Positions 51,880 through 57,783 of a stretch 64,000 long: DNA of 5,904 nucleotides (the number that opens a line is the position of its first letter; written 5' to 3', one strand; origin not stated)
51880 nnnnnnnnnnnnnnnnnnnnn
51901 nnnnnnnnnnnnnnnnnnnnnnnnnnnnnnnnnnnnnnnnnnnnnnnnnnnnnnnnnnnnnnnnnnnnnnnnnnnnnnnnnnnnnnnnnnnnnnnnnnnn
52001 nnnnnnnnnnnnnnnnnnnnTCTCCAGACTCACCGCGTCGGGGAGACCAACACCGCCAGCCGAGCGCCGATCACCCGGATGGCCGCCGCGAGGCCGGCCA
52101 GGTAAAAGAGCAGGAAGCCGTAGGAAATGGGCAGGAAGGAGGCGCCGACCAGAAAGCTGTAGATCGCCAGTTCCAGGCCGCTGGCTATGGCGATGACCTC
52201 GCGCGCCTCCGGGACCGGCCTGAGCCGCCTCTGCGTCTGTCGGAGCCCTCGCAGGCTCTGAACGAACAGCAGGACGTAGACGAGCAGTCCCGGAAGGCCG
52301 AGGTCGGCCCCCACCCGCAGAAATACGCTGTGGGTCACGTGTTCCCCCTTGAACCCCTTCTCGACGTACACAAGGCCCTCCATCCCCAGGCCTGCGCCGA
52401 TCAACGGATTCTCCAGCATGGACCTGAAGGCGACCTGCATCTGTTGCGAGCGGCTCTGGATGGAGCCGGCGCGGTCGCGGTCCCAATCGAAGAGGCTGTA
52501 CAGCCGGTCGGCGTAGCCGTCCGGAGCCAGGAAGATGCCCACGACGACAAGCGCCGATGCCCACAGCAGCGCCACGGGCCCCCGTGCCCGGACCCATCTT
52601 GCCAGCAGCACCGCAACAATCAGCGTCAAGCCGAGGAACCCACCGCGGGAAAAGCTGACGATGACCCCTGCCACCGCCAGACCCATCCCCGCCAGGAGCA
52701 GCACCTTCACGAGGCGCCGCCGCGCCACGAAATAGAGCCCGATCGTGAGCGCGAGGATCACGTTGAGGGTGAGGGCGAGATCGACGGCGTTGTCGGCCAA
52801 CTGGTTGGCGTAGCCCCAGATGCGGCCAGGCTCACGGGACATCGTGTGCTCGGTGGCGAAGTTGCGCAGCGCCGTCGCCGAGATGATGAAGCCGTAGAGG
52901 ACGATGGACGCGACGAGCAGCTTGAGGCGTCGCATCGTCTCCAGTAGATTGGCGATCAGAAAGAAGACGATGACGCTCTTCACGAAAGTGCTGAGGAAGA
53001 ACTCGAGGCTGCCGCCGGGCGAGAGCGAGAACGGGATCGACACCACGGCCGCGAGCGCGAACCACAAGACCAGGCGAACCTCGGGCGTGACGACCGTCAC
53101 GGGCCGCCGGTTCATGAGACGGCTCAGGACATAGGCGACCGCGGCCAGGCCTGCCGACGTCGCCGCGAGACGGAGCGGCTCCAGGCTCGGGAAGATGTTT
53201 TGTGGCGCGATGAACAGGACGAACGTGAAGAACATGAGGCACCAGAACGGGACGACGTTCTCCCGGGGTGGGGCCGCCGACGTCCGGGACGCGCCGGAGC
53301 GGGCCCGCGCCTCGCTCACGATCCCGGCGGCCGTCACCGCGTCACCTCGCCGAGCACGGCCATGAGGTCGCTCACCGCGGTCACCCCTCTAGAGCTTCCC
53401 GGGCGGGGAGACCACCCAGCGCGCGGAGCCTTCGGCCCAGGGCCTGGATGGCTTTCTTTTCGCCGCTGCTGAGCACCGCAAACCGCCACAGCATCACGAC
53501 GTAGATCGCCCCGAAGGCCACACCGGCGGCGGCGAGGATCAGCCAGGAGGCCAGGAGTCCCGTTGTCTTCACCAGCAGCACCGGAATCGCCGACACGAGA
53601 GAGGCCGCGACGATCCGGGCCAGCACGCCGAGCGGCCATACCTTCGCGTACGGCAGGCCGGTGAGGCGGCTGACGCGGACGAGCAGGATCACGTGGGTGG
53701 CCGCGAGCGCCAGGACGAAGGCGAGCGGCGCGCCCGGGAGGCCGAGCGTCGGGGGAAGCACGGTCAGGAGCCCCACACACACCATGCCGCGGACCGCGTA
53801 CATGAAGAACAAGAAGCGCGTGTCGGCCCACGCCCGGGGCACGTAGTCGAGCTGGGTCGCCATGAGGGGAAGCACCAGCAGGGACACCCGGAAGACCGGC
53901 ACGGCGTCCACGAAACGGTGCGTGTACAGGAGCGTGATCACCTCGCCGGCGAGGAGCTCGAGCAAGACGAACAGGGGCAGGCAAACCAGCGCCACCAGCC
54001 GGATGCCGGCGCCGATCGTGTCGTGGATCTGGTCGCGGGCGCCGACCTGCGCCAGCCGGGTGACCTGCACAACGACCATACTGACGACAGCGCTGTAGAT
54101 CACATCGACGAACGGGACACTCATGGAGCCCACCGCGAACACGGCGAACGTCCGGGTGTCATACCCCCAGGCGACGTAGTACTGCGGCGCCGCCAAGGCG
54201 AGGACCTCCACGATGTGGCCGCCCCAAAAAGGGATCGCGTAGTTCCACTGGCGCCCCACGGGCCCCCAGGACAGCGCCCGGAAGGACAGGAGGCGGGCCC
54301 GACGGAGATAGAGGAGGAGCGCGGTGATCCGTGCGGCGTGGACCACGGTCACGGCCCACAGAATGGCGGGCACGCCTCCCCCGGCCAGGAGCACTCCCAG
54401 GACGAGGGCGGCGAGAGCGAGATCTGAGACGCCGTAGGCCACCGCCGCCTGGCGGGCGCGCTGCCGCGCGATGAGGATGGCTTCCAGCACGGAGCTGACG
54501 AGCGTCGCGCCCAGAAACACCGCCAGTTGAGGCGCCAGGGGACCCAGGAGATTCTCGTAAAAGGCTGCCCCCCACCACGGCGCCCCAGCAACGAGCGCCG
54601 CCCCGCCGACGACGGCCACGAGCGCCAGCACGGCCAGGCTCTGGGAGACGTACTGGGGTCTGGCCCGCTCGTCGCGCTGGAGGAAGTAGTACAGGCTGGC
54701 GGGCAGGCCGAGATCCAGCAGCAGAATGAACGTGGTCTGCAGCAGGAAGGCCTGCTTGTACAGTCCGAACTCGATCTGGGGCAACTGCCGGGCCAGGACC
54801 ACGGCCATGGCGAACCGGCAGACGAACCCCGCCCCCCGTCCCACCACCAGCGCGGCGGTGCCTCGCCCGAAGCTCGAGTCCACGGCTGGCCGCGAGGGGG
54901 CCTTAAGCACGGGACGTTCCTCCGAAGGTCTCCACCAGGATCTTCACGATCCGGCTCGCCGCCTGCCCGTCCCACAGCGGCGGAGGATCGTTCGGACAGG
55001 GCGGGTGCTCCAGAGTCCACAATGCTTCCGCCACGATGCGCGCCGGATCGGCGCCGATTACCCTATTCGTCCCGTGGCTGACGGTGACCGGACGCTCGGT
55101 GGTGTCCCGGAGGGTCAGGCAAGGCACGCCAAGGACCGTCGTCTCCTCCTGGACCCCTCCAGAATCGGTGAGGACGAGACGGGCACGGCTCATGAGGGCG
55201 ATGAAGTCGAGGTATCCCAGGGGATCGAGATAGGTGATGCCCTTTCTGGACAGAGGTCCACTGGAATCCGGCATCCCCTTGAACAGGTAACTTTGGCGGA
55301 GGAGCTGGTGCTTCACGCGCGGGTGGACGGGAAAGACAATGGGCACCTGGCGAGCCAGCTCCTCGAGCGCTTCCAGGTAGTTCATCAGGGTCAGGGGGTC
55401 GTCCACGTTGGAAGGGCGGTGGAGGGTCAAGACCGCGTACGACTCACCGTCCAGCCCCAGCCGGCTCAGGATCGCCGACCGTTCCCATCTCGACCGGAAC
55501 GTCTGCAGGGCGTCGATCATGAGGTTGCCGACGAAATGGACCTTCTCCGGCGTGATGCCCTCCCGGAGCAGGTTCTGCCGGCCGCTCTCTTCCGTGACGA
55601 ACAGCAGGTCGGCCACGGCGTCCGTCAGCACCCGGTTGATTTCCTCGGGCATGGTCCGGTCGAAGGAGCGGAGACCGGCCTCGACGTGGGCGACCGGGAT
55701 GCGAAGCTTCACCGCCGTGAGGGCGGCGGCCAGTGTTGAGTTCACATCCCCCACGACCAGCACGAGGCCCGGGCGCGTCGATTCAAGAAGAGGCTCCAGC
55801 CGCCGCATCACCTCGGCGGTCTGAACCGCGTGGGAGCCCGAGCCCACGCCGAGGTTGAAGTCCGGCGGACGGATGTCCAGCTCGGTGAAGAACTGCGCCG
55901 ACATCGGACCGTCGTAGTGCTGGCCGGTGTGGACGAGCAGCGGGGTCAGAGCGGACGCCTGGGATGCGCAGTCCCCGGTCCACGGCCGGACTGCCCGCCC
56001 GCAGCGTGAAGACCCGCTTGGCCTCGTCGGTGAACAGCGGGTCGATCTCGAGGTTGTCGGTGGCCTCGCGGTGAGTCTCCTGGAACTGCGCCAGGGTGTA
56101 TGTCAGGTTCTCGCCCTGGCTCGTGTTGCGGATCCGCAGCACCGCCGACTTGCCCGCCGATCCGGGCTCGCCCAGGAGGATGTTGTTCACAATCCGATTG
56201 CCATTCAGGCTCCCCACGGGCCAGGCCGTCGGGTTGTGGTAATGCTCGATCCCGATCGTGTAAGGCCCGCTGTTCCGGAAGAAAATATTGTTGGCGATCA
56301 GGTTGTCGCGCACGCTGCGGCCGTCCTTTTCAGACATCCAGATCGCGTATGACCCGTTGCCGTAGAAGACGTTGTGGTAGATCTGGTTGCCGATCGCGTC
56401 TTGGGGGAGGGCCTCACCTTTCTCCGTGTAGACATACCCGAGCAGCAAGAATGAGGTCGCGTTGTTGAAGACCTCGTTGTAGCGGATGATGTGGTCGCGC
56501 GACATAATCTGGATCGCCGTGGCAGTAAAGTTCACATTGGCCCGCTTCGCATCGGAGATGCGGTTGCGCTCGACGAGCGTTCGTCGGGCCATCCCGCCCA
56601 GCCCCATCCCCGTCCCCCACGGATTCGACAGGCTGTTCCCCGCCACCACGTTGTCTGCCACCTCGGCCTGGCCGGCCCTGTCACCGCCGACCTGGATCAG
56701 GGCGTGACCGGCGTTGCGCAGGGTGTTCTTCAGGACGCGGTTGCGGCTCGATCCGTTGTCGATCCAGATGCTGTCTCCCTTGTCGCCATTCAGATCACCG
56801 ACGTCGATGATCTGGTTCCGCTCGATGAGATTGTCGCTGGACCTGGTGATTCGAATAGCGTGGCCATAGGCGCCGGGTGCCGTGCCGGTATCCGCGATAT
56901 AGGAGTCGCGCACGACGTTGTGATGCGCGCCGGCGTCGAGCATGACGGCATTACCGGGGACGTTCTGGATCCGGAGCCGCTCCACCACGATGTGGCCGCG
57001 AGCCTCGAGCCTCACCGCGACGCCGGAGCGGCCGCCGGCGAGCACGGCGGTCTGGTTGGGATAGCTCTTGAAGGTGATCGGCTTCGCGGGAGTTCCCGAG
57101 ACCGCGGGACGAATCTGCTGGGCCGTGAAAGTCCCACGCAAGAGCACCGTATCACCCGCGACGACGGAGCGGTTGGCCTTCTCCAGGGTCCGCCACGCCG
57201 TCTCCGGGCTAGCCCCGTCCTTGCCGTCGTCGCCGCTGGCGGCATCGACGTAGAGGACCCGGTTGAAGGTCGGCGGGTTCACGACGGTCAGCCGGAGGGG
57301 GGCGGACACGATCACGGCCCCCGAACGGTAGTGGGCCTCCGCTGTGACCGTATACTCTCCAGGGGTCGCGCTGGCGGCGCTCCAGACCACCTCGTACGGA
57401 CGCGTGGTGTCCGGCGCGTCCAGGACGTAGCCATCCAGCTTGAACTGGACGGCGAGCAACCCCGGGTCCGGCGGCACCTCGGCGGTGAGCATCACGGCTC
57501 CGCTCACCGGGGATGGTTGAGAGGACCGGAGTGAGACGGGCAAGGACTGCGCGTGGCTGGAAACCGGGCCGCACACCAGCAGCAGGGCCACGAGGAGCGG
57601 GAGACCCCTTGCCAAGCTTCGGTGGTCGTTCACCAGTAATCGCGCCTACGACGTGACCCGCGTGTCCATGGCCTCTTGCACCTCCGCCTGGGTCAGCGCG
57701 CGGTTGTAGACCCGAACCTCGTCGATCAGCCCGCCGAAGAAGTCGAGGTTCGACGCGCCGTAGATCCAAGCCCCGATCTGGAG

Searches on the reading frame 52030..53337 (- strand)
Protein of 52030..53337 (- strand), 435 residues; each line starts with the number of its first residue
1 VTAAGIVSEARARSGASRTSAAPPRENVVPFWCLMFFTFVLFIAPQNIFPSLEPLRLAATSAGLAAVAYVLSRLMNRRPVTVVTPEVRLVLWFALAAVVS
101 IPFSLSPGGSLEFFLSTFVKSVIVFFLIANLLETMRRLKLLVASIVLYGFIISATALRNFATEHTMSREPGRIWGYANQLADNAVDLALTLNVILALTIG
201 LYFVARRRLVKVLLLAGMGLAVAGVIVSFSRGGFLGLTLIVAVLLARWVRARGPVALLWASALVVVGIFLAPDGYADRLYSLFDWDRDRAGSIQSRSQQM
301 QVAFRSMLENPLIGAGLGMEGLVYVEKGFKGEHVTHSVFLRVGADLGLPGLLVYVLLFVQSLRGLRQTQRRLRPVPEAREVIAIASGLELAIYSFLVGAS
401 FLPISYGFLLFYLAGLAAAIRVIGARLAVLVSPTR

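Call 77: search_protein_families(library=pfam, proteins=[window:52030-53337:-], max_evalue=0.000001)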
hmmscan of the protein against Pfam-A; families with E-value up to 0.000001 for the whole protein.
window:52030-53337:- (435 aa): 1 family
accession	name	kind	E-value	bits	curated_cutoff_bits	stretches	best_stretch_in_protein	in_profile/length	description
PF04932.20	Wzy_C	-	6.6e-18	65.4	31.7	1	218-355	3-149/149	O-Antigen ligase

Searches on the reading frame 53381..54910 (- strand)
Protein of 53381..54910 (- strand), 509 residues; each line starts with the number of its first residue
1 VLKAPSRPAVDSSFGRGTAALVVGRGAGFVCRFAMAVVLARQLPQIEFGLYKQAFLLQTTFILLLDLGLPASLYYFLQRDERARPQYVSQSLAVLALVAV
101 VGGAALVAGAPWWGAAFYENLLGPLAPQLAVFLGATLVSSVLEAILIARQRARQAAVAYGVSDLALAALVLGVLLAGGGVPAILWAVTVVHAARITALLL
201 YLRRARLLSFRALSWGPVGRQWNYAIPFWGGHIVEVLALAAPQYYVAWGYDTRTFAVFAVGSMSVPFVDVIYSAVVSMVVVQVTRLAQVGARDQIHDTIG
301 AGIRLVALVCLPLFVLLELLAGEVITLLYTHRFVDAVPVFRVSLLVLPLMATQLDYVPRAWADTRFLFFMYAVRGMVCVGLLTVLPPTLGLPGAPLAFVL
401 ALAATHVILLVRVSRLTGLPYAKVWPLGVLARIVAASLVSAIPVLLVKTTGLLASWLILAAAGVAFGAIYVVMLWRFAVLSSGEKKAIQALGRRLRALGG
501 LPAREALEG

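Call 80: search_protein_families(library=pfam, proteins=[window:53381-54910:-], max_evalue=0.00001)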
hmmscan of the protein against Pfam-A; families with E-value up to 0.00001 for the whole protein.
window:53381-54910:- (509 aa): 2 families
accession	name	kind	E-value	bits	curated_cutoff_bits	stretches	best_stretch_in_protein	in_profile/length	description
PF01943.22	Polysacc_synt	-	1.1e-12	48.4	28.2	1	15-280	2-266/274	Polysaccharide biosynthesis protein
PF13440.11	Polysacc_synt_3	-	2e-12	47.4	23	1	38-338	1-293/293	Polysaccharide biosynthesis protein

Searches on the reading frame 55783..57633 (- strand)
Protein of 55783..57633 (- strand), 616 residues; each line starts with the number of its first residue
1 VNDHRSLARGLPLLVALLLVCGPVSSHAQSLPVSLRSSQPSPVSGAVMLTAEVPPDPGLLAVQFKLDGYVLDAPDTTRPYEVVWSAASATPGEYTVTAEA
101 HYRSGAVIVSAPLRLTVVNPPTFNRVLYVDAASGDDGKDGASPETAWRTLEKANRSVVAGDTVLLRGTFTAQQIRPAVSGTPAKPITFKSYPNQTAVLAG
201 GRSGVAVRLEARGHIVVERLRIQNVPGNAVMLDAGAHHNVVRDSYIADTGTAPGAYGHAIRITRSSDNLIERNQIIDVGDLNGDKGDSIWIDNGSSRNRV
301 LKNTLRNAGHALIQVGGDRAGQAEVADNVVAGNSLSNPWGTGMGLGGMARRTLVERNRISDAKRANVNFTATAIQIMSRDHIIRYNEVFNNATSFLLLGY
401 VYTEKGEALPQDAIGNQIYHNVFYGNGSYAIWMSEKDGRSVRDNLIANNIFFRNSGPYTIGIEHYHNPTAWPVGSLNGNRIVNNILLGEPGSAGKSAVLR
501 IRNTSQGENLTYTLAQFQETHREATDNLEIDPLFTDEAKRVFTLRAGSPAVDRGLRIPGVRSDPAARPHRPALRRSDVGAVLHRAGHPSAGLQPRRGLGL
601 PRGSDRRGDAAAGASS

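Call 80: search_protein_families(library=pfam, proteins=[window:55783-57633:-], max_evalue=0.00001)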
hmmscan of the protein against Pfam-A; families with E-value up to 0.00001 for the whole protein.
window:55783-57633:- (616 aa): 2 families
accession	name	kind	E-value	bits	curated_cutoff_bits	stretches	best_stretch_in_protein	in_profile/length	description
PF13229.12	Beta_helix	-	1e-16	61.4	25.9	1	204-329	46-157/158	Right handed beta helix region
PF05048.19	NosD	-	2e-07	31.1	23.6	0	207-333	63-172/212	Periplasmic copper-binding protein (NosD)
